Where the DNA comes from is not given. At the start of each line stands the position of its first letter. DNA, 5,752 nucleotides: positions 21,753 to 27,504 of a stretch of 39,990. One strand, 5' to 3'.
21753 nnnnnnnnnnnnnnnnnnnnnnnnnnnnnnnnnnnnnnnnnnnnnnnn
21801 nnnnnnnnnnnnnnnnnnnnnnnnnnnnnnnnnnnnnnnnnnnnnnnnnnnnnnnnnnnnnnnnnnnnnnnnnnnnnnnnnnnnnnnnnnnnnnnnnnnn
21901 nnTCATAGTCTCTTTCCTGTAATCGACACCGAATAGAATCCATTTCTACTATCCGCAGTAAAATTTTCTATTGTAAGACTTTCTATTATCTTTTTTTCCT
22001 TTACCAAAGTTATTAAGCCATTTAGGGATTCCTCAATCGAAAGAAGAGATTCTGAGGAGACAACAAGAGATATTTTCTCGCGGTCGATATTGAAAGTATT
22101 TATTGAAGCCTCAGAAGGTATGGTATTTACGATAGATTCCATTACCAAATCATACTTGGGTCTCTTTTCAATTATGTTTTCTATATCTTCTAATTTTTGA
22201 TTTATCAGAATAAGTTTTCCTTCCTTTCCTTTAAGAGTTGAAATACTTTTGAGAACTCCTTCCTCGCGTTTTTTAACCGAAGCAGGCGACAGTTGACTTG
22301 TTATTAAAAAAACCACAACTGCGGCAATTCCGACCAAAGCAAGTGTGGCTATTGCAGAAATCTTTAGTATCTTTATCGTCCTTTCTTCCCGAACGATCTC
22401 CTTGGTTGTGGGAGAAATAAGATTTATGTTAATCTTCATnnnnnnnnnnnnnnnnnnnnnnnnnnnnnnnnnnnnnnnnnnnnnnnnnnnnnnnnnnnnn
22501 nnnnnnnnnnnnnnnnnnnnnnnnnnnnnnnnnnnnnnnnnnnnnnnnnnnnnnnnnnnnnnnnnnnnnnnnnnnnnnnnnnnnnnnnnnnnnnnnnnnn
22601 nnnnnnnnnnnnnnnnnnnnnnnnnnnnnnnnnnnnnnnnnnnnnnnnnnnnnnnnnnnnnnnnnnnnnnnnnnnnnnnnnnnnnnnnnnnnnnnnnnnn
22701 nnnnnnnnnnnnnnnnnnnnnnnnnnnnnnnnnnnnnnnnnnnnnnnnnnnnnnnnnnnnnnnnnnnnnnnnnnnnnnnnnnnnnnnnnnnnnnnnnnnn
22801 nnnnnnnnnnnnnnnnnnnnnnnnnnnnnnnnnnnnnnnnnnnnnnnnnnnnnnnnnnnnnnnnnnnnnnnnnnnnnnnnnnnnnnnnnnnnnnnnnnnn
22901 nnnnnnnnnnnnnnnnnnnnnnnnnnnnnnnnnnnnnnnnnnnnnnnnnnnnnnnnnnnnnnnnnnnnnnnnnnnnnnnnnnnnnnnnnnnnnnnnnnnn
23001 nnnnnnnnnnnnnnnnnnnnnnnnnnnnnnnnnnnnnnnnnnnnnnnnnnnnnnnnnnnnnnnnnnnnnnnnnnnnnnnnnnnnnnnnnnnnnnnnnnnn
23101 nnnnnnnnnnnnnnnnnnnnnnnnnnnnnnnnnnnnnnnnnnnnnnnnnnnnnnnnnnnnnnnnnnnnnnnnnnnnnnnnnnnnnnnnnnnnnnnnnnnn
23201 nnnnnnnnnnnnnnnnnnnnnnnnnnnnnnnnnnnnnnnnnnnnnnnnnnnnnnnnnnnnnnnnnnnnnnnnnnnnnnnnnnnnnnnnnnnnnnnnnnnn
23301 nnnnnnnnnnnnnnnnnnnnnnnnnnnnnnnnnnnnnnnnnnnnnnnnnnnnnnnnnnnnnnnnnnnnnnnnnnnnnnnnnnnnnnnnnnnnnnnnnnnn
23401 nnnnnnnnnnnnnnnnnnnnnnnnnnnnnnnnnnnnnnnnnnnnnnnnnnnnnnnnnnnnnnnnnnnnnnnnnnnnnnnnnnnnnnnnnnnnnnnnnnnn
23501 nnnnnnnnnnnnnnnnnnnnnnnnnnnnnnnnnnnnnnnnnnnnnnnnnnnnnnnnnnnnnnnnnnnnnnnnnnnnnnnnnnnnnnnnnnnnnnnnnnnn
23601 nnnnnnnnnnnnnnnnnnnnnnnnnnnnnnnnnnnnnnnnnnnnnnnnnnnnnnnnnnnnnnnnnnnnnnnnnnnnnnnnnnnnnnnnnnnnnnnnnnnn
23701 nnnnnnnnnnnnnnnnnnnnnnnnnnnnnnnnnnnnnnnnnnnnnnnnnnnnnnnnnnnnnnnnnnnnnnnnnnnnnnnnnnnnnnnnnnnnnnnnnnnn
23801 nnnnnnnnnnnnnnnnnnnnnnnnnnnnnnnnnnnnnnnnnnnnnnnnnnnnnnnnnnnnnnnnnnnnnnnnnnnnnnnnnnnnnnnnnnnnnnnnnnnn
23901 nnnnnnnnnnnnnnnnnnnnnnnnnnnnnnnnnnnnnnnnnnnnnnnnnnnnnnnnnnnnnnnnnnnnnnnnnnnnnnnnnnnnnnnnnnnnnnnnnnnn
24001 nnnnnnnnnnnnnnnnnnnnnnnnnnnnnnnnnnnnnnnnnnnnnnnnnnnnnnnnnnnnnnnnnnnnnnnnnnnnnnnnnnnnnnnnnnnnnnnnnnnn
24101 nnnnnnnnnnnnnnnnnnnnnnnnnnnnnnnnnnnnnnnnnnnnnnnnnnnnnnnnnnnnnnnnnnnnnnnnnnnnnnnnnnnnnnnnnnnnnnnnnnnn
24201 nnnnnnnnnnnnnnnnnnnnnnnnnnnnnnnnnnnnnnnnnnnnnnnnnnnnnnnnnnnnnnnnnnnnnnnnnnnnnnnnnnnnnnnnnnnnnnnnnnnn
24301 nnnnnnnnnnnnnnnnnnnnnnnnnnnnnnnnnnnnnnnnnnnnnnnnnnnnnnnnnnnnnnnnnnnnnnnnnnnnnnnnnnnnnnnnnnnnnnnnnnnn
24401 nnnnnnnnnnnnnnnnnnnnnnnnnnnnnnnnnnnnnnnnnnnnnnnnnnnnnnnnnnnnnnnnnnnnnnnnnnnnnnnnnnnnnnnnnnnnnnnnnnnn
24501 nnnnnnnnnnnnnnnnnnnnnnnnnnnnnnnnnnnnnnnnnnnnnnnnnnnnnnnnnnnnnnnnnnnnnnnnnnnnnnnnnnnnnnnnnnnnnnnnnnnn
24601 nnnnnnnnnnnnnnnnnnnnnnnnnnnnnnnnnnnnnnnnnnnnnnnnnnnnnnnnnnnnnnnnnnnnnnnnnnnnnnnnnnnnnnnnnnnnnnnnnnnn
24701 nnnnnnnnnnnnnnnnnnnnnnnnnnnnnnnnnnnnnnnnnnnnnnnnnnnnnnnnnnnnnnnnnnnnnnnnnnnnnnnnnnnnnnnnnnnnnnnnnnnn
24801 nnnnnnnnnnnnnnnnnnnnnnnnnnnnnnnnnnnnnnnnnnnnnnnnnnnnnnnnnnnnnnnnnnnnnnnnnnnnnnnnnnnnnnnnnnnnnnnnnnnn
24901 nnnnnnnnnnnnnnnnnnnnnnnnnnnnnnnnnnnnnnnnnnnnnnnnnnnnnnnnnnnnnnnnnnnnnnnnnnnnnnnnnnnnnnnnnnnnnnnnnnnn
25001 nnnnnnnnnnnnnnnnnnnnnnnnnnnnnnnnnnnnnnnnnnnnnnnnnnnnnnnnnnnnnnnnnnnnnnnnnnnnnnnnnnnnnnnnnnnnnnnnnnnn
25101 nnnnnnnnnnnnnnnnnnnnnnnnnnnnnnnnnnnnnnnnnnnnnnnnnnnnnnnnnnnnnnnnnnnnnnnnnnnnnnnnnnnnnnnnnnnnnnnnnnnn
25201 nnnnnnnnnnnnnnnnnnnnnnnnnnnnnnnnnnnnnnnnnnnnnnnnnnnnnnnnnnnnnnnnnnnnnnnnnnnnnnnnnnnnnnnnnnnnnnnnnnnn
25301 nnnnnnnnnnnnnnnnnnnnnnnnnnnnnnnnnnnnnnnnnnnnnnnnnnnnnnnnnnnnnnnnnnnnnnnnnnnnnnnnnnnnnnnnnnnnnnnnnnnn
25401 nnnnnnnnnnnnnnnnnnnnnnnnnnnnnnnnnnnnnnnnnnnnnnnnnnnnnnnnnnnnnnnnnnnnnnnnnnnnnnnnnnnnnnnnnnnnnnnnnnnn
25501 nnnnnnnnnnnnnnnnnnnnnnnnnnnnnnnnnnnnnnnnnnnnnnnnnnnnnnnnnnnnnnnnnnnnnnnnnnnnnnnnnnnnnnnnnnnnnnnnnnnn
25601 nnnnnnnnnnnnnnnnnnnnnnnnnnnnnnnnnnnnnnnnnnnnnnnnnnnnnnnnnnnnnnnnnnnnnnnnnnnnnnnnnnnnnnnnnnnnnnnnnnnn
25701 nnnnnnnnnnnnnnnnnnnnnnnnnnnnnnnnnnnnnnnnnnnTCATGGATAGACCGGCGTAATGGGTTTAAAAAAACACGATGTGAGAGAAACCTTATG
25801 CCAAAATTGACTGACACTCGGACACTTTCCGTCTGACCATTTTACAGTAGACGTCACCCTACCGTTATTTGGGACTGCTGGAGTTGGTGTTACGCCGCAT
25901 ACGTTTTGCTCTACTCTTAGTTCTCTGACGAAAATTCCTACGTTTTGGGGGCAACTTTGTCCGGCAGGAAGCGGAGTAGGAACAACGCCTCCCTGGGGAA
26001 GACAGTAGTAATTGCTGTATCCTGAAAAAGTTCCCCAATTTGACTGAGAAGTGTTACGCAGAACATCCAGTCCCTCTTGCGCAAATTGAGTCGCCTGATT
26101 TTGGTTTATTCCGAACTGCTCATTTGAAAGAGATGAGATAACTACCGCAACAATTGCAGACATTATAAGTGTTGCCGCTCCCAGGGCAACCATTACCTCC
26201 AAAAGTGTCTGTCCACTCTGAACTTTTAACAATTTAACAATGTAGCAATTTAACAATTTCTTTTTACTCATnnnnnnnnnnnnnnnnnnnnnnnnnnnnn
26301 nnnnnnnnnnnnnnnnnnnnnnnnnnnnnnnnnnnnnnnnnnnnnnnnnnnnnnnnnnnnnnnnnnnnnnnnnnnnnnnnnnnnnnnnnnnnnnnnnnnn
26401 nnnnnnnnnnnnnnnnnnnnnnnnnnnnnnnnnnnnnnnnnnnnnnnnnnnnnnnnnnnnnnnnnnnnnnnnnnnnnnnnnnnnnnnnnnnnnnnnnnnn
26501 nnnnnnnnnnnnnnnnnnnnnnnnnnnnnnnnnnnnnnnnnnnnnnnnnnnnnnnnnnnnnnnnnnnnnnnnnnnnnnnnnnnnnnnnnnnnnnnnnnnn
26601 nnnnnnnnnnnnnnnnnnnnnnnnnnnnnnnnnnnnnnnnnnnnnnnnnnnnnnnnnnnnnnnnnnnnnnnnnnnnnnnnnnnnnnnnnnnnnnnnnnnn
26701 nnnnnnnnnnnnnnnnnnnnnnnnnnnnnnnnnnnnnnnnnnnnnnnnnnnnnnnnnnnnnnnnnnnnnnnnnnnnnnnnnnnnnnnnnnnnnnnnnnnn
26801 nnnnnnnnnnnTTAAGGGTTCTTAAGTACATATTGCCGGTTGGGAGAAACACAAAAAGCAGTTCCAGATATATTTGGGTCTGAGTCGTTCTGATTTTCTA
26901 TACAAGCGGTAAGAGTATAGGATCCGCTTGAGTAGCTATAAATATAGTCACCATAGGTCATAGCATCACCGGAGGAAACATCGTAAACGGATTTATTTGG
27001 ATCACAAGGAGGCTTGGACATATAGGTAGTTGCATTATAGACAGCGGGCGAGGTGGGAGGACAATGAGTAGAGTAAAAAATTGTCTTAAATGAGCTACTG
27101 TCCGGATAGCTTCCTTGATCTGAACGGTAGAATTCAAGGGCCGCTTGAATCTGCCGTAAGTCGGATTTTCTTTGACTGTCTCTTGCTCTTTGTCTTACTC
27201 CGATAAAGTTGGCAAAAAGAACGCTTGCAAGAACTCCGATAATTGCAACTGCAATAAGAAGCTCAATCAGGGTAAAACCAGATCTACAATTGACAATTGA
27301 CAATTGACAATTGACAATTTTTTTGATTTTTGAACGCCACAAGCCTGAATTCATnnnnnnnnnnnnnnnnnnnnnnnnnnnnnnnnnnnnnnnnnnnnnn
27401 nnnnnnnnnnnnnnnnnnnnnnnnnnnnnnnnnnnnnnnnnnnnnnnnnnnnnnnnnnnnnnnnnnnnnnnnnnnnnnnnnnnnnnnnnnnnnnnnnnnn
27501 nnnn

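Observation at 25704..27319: Heptamer and octamer tandem arrays sit in the signal-peptide coding ends of three adjacent pilin genes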

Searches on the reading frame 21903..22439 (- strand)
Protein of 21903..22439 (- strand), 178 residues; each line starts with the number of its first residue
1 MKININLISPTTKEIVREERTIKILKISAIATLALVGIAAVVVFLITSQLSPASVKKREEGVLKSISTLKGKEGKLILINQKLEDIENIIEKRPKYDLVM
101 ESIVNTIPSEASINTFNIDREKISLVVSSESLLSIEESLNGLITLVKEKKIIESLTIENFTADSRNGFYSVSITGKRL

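Call 13: search_protein_families(library=pfam, proteins=[window:21903-22439:-], max_evalue=0.01)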
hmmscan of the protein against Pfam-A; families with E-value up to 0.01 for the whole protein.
window:21903-22439:- (178 aa): 1 family
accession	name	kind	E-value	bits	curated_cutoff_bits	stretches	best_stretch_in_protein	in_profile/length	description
PF07194.16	P2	-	0.0051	17.3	23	0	102-151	31-79/81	P2 response regulator binding domain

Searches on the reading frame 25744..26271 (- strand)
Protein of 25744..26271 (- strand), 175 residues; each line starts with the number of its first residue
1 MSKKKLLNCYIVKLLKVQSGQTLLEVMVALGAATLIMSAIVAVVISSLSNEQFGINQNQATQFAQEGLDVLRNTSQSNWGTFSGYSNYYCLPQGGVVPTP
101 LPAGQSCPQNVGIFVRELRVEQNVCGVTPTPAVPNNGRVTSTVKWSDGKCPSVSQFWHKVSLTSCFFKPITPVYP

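Call 13: search_protein_families(library=pfam, proteins=[window:25744-26271:-], max_evalue=0.01)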
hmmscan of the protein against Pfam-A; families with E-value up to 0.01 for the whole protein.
window:25744-26271:- (175 aa): 1 family
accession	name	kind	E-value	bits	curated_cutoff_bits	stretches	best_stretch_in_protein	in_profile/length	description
PF07963.17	N_methyl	-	0.006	16.6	21.2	0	16-40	2-26/27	Prokaryotic N-terminal methylation motif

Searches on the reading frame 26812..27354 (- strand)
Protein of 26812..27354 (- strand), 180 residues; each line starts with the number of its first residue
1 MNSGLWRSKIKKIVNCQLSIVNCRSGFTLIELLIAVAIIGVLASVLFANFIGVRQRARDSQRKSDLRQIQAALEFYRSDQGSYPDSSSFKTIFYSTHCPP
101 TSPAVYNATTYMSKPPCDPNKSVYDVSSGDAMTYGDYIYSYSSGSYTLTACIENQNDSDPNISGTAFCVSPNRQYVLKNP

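Call 12: find_encoding_contigs(protein=window:26812-27354:-, flank=10000, max_places=10)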
Protein window:26812-27354:- (180 aa): no gene with exactly this product is on record in the collection.

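Call 13: search_protein_families(library=pfam, proteins=[window:26812-27354:-], max_evalue=0.01)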
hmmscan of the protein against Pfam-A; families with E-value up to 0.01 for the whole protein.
window:26812-27354:- (180 aa): 2 families
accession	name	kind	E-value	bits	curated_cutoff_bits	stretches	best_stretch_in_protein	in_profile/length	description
PF07963.17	N_methyl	-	9.8e-09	34.9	21.2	1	23-47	3-27/27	Prokaryotic N-terminal methylation motif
PF08334.16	T2SSG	-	5.2e-06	26.9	21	1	51-128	3-78/108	Type II secretion system (T2SS), protein G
